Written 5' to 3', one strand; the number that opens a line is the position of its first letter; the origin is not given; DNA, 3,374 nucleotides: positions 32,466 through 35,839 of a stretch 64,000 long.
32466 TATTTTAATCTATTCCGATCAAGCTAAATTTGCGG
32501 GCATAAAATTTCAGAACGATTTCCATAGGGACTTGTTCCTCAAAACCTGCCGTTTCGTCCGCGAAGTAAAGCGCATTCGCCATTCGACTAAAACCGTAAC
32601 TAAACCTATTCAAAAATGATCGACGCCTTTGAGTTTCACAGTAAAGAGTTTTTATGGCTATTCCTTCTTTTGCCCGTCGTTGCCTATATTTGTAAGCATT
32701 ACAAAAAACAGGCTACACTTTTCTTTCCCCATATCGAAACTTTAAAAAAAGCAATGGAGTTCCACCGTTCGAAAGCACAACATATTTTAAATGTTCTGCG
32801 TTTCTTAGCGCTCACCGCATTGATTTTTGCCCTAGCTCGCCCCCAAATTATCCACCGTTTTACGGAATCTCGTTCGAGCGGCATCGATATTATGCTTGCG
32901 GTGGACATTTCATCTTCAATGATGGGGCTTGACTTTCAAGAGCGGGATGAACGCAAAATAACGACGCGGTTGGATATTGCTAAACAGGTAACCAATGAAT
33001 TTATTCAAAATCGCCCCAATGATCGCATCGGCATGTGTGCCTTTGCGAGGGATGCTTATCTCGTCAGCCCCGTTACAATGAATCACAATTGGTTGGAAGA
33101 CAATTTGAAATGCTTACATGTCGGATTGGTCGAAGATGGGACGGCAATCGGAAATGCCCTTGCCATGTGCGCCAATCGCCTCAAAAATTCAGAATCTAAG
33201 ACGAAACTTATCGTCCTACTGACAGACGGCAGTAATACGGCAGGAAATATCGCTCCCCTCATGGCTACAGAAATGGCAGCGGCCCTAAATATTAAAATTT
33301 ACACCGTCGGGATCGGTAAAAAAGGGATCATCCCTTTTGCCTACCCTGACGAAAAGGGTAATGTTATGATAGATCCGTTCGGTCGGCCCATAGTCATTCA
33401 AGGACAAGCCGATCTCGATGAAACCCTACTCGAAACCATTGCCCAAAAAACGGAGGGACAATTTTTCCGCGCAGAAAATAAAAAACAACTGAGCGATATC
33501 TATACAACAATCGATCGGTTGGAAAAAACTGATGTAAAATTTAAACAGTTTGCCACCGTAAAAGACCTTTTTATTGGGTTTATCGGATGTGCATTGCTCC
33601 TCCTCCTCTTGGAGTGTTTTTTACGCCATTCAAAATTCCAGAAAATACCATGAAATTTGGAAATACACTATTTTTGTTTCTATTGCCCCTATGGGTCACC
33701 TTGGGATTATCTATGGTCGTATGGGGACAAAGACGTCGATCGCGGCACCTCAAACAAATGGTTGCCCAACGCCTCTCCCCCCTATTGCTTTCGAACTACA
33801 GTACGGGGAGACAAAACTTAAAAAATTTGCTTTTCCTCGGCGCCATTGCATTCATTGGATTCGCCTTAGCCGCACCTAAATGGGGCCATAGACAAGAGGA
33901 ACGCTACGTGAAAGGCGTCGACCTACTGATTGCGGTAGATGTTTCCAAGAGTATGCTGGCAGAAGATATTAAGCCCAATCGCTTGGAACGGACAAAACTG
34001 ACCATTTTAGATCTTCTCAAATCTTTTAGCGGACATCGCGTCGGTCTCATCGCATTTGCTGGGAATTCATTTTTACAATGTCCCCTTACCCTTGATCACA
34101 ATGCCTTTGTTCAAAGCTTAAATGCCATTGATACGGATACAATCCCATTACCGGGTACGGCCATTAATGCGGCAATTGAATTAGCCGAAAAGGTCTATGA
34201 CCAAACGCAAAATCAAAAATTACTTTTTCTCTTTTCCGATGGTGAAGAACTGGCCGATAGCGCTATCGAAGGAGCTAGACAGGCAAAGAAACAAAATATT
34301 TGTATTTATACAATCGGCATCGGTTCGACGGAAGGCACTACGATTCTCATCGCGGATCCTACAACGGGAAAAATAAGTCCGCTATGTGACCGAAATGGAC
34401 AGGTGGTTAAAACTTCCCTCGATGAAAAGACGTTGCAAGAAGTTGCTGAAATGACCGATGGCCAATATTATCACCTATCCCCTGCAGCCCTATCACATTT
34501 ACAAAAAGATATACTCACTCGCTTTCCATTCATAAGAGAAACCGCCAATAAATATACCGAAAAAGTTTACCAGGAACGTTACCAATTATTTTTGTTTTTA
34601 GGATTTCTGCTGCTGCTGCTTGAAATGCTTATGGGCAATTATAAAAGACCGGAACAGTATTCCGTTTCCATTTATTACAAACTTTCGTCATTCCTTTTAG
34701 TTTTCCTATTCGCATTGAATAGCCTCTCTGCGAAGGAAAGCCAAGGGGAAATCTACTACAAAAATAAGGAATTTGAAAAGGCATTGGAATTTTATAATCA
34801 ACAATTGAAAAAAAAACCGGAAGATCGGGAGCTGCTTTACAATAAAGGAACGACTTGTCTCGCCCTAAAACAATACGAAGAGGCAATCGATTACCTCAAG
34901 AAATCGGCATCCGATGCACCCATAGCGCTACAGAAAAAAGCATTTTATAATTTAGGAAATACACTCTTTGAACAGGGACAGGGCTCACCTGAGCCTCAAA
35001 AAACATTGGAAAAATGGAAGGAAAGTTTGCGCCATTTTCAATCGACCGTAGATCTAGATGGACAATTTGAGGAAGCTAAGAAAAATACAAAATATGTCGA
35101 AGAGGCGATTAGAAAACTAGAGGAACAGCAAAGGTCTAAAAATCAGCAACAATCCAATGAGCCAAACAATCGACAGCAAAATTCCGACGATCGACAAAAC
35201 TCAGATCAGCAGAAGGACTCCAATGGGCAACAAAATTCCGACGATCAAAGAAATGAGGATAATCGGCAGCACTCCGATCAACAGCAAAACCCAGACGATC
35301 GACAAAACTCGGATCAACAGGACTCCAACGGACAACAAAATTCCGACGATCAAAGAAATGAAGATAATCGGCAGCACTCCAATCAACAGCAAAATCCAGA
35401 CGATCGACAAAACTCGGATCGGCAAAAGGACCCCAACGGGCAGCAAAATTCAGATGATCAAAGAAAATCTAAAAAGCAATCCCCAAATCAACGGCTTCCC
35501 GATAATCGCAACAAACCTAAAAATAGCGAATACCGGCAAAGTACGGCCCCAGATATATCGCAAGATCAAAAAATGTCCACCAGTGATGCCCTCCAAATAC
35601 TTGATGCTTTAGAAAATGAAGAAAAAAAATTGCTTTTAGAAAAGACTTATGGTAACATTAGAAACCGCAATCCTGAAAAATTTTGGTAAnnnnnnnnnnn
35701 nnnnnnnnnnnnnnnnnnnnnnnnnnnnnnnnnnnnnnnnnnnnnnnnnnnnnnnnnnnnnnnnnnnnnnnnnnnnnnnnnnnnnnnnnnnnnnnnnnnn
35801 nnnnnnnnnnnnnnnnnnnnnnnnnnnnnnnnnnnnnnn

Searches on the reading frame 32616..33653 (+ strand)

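Call 23: search_protein_families(library=pfam, proteins=[window:32616-33653:+], max_evalue=0.001)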
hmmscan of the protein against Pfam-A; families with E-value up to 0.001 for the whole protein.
window:32616-33653:+ (345 aa): 6 families
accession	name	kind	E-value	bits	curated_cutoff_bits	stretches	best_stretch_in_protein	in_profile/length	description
PF13519.12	VWA_2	-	1.3e-17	64.8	27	1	92-205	1-106/107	von Willebrand factor type A domain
PF00092.34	VWA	-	2.1e-16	61.1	23.8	1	91-297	1-173/174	von Willebrand factor type A domain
PF07584.16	BatA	-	2.2e-11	44.4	25.9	1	5-76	2-77/77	Aerotolerance regulator N-terminal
PF01882.25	DUF58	-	0.0002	21.1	23.4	1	79-204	27-142/216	Protein of unknown function DUF58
PF04056.20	Ssl1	-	0.00031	21.1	27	0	96-209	2-113/193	Ssl1-like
PF13730.12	HTH_36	-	0.00055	20.1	25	0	22-61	11-49/55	Helix-turn-helix domain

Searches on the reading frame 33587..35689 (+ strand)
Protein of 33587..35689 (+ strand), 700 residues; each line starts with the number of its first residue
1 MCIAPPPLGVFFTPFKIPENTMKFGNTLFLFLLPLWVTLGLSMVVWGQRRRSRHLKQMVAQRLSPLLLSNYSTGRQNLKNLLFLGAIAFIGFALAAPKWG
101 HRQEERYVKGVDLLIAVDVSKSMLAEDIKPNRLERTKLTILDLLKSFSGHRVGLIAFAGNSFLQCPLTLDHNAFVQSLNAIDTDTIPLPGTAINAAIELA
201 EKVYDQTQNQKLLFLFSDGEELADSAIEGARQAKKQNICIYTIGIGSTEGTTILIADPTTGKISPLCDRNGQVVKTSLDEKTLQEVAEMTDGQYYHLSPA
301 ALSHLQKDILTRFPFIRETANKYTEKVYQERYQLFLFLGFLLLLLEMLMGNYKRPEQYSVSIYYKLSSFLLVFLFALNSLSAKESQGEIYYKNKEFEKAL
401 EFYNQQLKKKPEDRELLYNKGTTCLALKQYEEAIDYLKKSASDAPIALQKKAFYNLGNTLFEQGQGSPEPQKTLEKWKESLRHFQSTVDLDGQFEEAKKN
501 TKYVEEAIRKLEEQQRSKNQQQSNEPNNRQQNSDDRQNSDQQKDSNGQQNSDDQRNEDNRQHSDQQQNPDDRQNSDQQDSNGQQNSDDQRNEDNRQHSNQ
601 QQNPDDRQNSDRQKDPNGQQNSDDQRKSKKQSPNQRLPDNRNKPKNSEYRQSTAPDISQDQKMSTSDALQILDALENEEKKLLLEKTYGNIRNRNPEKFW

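Call 23: search_protein_families(library=pfam, proteins=[window:33587-35689:+], max_evalue=0.001)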
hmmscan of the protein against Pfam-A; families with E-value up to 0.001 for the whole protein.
window:33587-35689:+ (700 aa): 12 families
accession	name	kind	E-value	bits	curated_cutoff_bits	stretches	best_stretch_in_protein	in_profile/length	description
PF13519.12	VWA_2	-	1.7e-19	70.9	27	1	113-220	1-107/107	von Willebrand factor type A domain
PF00092.34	VWA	-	2.6e-15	57.5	23.8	1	112-251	1-145/174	von Willebrand factor type A domain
PF00515.34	TPR_1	-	1.4e-11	44.1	27.8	1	416-439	3-26/34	Tetratricopeptide repeat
PF07719.23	TPR_2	-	2.2e-09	37.1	27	0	415-442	2-29/34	Tetratricopeptide repeat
PF12895.13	ANAPC3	-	1.6e-08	35.1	27.2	1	386-439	29-81/82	Anaphase-promoting complex, cyclosome, subunit 3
PF13424.12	TPR_12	-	2e-06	28.3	30.1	1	396-440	26-71/77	Tetratricopeptide repeat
PF13432.12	TPR_16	-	8.8e-06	26.5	32.7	1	386-441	3-58/65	Tetratricopeptide repeat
PF13181.12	TPR_8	-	1.8e-05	25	25.7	0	415-440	2-27/34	Tetratricopeptide repeat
PF13176.12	TPR_7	-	2.7e-05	24.3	27.9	0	386-415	5-36/36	Tetratricopeptide repeat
PF13428.12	TPR_14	-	5.1e-05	24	23.5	0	387-421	8-42/44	Tetratricopeptide repeat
PF14559.12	TPR_19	-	6e-05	23.7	25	1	392-444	3-55/68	Tetratricopeptide repeat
PF13414.12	TPR_11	-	0.00012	22.1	26.8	0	387-421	1-35/42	TPR repeat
